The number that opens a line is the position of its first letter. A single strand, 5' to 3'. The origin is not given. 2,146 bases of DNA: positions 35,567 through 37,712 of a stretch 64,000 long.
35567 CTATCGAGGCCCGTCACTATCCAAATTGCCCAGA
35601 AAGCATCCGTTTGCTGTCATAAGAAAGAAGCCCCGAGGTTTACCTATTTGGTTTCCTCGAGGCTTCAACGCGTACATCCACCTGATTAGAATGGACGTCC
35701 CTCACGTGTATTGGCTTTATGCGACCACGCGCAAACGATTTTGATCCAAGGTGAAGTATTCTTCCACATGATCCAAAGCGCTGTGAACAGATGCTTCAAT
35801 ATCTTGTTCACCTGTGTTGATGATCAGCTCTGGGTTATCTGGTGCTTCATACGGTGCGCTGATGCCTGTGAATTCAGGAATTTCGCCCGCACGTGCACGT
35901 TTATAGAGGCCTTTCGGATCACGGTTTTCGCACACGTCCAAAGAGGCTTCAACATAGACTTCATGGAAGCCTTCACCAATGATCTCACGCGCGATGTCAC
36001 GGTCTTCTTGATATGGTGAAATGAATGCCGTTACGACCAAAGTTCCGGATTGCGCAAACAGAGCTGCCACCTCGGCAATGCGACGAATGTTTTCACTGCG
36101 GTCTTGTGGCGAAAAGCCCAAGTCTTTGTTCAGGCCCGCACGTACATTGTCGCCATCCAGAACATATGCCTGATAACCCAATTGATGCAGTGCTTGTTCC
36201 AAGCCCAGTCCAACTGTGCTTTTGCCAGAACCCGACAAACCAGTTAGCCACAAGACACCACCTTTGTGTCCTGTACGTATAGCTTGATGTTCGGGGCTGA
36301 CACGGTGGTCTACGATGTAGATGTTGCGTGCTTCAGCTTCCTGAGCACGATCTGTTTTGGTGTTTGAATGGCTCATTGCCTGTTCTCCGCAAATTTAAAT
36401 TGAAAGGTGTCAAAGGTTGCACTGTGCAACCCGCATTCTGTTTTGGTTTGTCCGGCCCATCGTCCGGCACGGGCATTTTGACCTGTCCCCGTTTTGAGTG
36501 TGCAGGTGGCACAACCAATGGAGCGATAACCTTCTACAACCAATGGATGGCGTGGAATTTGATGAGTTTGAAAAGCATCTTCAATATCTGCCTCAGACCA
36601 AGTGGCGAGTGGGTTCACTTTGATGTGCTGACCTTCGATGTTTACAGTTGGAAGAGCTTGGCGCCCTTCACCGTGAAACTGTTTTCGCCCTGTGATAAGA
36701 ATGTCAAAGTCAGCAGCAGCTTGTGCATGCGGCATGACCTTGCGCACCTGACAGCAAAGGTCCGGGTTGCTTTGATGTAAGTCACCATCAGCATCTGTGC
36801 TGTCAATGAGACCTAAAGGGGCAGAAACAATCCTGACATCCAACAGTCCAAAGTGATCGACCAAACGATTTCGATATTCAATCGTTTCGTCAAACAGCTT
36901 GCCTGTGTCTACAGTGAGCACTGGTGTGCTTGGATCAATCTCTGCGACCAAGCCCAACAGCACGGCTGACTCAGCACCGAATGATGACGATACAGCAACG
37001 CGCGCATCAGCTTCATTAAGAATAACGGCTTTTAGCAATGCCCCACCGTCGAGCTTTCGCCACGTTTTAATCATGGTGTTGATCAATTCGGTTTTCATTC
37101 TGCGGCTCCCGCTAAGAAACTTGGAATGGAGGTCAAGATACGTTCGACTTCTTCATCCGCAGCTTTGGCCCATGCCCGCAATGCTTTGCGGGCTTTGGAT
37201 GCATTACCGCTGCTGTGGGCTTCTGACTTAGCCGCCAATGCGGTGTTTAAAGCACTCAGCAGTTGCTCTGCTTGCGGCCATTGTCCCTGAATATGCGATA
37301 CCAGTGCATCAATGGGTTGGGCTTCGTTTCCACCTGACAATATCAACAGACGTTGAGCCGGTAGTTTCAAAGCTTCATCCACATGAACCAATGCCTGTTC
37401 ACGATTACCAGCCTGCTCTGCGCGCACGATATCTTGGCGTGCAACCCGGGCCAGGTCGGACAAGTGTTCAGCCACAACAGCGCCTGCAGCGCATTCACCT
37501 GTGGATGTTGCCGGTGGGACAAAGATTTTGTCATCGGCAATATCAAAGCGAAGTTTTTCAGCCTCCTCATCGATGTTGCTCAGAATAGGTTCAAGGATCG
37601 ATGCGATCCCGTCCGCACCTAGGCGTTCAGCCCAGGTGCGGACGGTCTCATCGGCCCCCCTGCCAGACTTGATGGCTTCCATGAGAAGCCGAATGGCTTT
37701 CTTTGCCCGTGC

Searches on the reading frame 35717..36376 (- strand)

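Call 4: search_protein_families(library=pfam, proteins=[window:35717-36376:-])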
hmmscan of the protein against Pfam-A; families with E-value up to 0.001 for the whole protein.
window:35717-36376:- (219 aa): 4 families
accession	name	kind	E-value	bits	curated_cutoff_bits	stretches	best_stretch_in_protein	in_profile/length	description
PF01583.26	APS_kinase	-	1.2e-66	223.9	21.1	1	39-187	2-152/152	Adenylylsulphate kinase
PF13671.12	AAA_33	-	1.8e-07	32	27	1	41-153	1-115/143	AAA domain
PF13238.12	AAA_18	-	0.00022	22.1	29.4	1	44-149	3-104/128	AAA domain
PF01656.29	CbiA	-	0.00075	19.9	25.4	0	47-109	7-67/125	CobQ/CobB/MinD/ParA nucleotide binding domain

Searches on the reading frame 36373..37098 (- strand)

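Call 4: search_protein_families(library=pfam, proteins=[window:36373-37098:-])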
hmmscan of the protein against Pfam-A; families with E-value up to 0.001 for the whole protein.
window:36373-37098:- (241 aa): 1 family
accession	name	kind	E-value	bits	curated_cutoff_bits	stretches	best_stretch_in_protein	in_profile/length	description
PF01507.26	PAPS_reduct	-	1.2e-35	123.6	22.5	1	34-201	2-174/175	Phosphoadenosine phosphosulfate reductase domain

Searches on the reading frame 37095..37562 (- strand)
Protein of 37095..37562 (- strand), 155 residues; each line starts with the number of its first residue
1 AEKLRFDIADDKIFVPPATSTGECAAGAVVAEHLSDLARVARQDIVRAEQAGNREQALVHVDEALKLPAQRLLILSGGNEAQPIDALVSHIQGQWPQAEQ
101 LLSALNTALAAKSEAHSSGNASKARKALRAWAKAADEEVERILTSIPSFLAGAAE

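Call 66: search_protein_families(library=ncbifam, proteins=[window:37095-37562:-], max_evalue=1)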
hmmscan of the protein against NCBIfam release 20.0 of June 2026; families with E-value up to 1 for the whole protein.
window:37095-37562:- (155 aa): 1 family
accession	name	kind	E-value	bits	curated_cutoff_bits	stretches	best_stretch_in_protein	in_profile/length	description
NF040598.1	Ala_zip_lipo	subfamily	0.68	10.5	43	1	73-142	13-80/90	Lpp/OprI family alanine-zipper lipoprotein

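Call 67: search_protein_families(library=pfam, proteins=[window:37095-37562:-], max_evalue=1)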
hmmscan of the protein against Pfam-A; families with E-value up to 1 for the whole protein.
window:37095-37562:- (155 aa): 5 families
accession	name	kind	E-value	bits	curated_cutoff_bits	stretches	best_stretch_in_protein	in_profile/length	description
PF04811.21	Sec23_trunk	-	0.041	13.9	27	1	48-115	60-126/241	Sec23/Sec24 trunk domain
PF22888.1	FIMAH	-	0.15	13.1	24.8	0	100-139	20-59/81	FIMAH domain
PF22505.1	RNase_J_b_CASP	-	0.16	12.2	27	1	54-91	53-90/126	Ribonuclease J, beta-CASP domain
PF07219.19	HemY_N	-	0.42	11.2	31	0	84-107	64-87/107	HemY protein N-terminus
PF25607.1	DUF7939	-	0.97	10.3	27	1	108-140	4-37/81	Domain of unknown function (DUF7939)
